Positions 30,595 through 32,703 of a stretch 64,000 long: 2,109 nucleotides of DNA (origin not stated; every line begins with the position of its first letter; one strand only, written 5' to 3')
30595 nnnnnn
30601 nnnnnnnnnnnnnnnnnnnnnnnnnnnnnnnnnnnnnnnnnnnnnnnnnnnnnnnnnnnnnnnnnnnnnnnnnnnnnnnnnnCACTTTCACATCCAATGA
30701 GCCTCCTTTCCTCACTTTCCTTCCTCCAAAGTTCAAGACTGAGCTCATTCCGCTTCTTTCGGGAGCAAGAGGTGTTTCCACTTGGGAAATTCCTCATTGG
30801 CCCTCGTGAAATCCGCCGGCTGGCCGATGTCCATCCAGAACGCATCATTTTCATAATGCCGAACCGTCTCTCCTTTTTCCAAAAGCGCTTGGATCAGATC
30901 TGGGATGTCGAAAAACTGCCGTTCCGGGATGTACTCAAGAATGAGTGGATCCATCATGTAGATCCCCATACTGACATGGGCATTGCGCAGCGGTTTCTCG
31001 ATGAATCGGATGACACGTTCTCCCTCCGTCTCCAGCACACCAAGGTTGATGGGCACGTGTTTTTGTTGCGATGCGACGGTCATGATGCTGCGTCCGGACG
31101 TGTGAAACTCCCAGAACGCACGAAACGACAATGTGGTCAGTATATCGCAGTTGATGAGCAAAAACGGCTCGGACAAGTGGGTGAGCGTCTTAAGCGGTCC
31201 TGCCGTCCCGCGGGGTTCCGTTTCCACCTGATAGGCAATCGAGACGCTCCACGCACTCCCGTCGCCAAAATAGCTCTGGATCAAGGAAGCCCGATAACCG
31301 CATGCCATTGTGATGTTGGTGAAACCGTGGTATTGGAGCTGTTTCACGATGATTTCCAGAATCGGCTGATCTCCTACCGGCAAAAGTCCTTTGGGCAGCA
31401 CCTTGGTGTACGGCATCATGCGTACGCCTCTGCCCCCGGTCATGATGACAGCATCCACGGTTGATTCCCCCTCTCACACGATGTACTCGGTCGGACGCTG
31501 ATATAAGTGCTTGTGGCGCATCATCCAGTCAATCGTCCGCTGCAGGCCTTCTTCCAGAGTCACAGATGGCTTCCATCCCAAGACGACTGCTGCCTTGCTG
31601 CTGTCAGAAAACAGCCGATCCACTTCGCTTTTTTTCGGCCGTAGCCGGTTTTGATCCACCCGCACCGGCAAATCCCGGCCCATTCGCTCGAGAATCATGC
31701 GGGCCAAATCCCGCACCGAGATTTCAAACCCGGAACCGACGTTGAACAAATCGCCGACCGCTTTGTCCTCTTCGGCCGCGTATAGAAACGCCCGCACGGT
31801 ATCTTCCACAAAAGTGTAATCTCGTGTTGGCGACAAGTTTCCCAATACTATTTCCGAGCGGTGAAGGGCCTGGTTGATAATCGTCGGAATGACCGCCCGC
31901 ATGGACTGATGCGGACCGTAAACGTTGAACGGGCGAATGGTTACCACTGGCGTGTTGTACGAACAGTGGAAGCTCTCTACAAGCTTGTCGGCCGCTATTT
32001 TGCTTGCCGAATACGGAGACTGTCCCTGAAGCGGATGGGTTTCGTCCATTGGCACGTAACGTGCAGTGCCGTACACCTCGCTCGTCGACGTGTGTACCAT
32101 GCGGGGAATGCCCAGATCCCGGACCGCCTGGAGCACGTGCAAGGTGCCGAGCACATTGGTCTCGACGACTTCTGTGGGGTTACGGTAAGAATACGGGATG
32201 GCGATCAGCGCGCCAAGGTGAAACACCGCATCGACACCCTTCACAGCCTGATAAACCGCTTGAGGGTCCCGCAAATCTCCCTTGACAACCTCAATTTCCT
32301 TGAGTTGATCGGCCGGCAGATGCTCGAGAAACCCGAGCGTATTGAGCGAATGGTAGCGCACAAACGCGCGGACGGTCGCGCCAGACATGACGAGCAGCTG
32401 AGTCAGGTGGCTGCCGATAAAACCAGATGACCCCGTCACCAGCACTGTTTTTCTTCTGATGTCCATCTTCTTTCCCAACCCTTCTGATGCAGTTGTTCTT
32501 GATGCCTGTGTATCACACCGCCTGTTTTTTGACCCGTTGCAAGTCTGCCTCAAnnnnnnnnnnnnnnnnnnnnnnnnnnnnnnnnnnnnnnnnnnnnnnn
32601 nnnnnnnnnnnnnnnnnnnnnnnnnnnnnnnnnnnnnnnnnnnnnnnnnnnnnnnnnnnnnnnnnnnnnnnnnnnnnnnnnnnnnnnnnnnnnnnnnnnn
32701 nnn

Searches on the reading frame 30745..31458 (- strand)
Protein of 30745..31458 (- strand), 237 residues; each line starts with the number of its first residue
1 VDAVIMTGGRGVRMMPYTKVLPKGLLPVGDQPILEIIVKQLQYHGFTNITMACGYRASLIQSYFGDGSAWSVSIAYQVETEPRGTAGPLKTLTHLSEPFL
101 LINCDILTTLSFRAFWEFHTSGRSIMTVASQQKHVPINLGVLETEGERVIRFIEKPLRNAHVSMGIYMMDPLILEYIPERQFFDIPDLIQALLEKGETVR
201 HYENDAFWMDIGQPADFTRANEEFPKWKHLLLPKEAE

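Call 3: search_protein_families(library=pfam, proteins=[window:30745-31458:-])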
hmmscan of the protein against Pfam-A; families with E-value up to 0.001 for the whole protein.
window:30745-31458:- (237 aa): 2 families
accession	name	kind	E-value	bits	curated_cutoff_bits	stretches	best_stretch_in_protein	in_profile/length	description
PF00483.29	NTP_transferase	-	8e-38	130.8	21.2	1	3-223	2-241/245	Nucleotidyl transferase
PF12804.13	NTP_transf_3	-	5.2e-09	36.9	27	1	3-134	1-127/160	MobA-like NTP transferase domain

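Call 24: search_protein_families(library=ncbifam, proteins=[window:30745-31458:-], max_evalue=1e-10)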
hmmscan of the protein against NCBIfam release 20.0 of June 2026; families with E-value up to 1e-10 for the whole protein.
window:30745-31458:- (237 aa): 12 families
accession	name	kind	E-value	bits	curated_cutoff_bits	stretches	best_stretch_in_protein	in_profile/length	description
TIGR03992.1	Arch_glmU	subfamily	1.3e-40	139.6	292.1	1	1-223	1-226/393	bifunctional sugar-1-phosphate nucleotidylyltransferase/acetyltransferase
NF052502.1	man1P_GTase_Rv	exception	9e-38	130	440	1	1-222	1-228/352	mannose-1-phosphate guanylyltransferase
NF045761.1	NAMPUrTaseMurU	equivalog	1.3e-27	97.1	250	1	1-221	1-224/226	N-acetylmuramate alpha-1-phosphate uridylyltransferase MurU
TIGR01208.1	rmlA_long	equivalog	4.7e-27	94.8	320.25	1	3-222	2-232/353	glucose-1-phosphate thymidylyltransferase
NF041313.1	UDPGP_AglF_Halo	equivalog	1.5e-24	86.7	400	1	1-222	1-232/234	UTP--glucose-1-phosphate uridylyltransferase AglF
TIGR02623.1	G1P_cyt_trans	equivalog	4.9e-23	81.9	300.25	1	1-68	1-68/255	glucose-1-phosphate cytidylyltransferase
NF049965.1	GlMnHpPGnyltfHddC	equivalog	1.6e-20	73.7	300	1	1-219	1-216/221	D-glycero-D-manno-heptose 1-phosphate guanosyltransferase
NF041173.1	Sug_nt_acttase_Thmprot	equivalog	4.1e-19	68.8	600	1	1-222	1-225/405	bifunctional sugar-1-phosphate nucleotidylyltransferase/acetyltransferase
TIGR01207.1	rmlA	equivalog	1.1e-15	57.6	360.65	1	4-220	3-232/286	glucose-1-phosphate thymidylyltransferase RfbA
TIGR01099.1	galU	equivalog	1.3e-11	44.6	326.8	0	2-66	3-67/261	UTP--glucose-1-phosphate uridylyltransferase GalU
NF003670.0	PRK05293.1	equivalog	5.9e-11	41.9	470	0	100-224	122-258/382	glucose-1-phosphate adenylyltransferase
TIGR02091.1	glgC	equivalog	8e-11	41.6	424.9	0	3-221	3-256/364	glucose-1-phosphate adenylyltransferase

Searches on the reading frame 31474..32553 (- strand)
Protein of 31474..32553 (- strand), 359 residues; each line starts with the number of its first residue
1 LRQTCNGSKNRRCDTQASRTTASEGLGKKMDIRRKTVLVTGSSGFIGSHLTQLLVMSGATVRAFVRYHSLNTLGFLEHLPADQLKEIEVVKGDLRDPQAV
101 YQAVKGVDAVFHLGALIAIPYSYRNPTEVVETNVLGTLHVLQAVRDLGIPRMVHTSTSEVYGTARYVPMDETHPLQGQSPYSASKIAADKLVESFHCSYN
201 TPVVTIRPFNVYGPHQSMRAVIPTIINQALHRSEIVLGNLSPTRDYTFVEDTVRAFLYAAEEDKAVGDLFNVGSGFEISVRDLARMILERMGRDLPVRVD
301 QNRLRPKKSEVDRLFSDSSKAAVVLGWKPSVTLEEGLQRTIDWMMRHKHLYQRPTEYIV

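Call 3: search_protein_families(library=pfam, proteins=[window:31474-32553:-])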
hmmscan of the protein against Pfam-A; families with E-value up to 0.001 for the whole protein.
window:31474-32553:- (359 aa): 9 families
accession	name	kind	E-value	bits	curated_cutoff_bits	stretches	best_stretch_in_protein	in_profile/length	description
PF16363.11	GDP_Man_Dehyd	-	1e-77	262.3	27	1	38-340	1-332/332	GDP-mannose 4,6 dehydratase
PF01370.27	Epimerase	-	2.1e-60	204.5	20.9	1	37-273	1-240/240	NAD dependent epimerase/dehydratase family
PF01073.25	3Beta_HSD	-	3.6e-25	89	22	1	38-261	1-230/280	3-beta hydroxysteroid dehydrogenase/isomerase family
PF02719.21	Polysacc_synt_2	-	4.5e-21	75.7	20.2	1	37-293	1-249/293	Polysaccharide biosynthesis protein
PF07993.18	NAD_binding_4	-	3.3e-16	59.7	20.1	1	39-218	1-212/258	Male sterility protein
PF04321.23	RmlD_sub_bind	-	2.6e-14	53.4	27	1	36-306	2-240/287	RmlD substrate binding domain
PF13460.12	NAD_binding_10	-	3.7e-14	53.5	27.2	1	41-194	1-133/184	NAD(P)H-binding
PF05368.20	NmrA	-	6.1e-11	42.9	27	1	34-129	2-79/298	NmrA-like family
PF00106.31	adh_short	-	1.2e-10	41.6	26.6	1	35-206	1-174/195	short chain dehydrogenase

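Call 24: search_protein_families(library=ncbifam, proteins=[window:31474-32463:-], max_evalue=1e-10)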
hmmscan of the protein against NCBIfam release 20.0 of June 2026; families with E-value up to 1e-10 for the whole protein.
window:31474-32463:- (329 aa): 24 families
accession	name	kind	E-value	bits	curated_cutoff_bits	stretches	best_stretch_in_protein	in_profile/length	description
TIGR04180.1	EDH_00030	hypoth_equivalog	8.1e-130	432.2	475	1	7-301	1-296/297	NAD-dependent 4,6-dehydratase LegB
TIGR01181.1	dTDP_gluc_dehyt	equivalog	2.1e-57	194.6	365.1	1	7-321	2-318/321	dTDP-glucose 4,6-dehydratase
TIGR01179.1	galE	equivalog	2.7e-46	157.9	262.3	1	7-319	2-330/332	UDP-glucose 4-epimerase GalE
TIGR02622.1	CDP_4_6_dhtase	equivalog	2.3e-38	132.3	278.45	1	4-315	4-331/352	CDP-glucose 4,6-dehydratase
TIGR03466.1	HpnA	hypoth_equivalog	4.5e-34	117.8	367.65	1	6-266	2-251/327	hopanoid-associated sugar epimerase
NF007582.0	PRK10217.1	equivalog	7.7e-33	114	698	1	5-319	2-336/355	dTDP-glucose 4,6-dehydratase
TIGR01472.1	gmd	equivalog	1.4e-32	113.3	415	1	5-311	1-335/342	GDP-mannose 4,6-dehydratase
NF007490.0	PRK10084.1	subfamily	1.6e-31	109.6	649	1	7-320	3-340/361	dTDP-glucose 4,6-dehydratase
NF011728.1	PRK15181.1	equivalog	3.3e-30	105.3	760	1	5-321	16-345/348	Vi polysaccharide biosynthesis UDP-N-acetylglucosaminuronic acid C-4 epimerase TviC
NF042422.1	oxyalk_red_OleD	equivalog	2.2e-29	102.9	580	1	7-232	3-217/329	2-alkyl-3-oxoalkanoate reductase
NF007956.0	PRK10675.1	subfamily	7e-29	101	394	1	6-321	2-336/338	UDP-glucose 4-epimerase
TIGR02197.1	heptose_epim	equivalog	6.2e-25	88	274.6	1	7-316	1-315/316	ADP-glyceromanno-heptose 6-epimerase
NF042423.1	oxyalk_red_Shew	equivalog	3e-24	85.7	580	1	5-233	9-224/331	2-alkyl-3-oxoalkanoate reductase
NF047922.1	GDPFucSynFcl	equivalog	4.7e-24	85.4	500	1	77-319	54-306/308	GDP-L-fucose synthase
NF052578.1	StrlDmthSdmBMthl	equivalog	1.9e-23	83.7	600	1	6-262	2-246/328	sterol demethylase protein SdmB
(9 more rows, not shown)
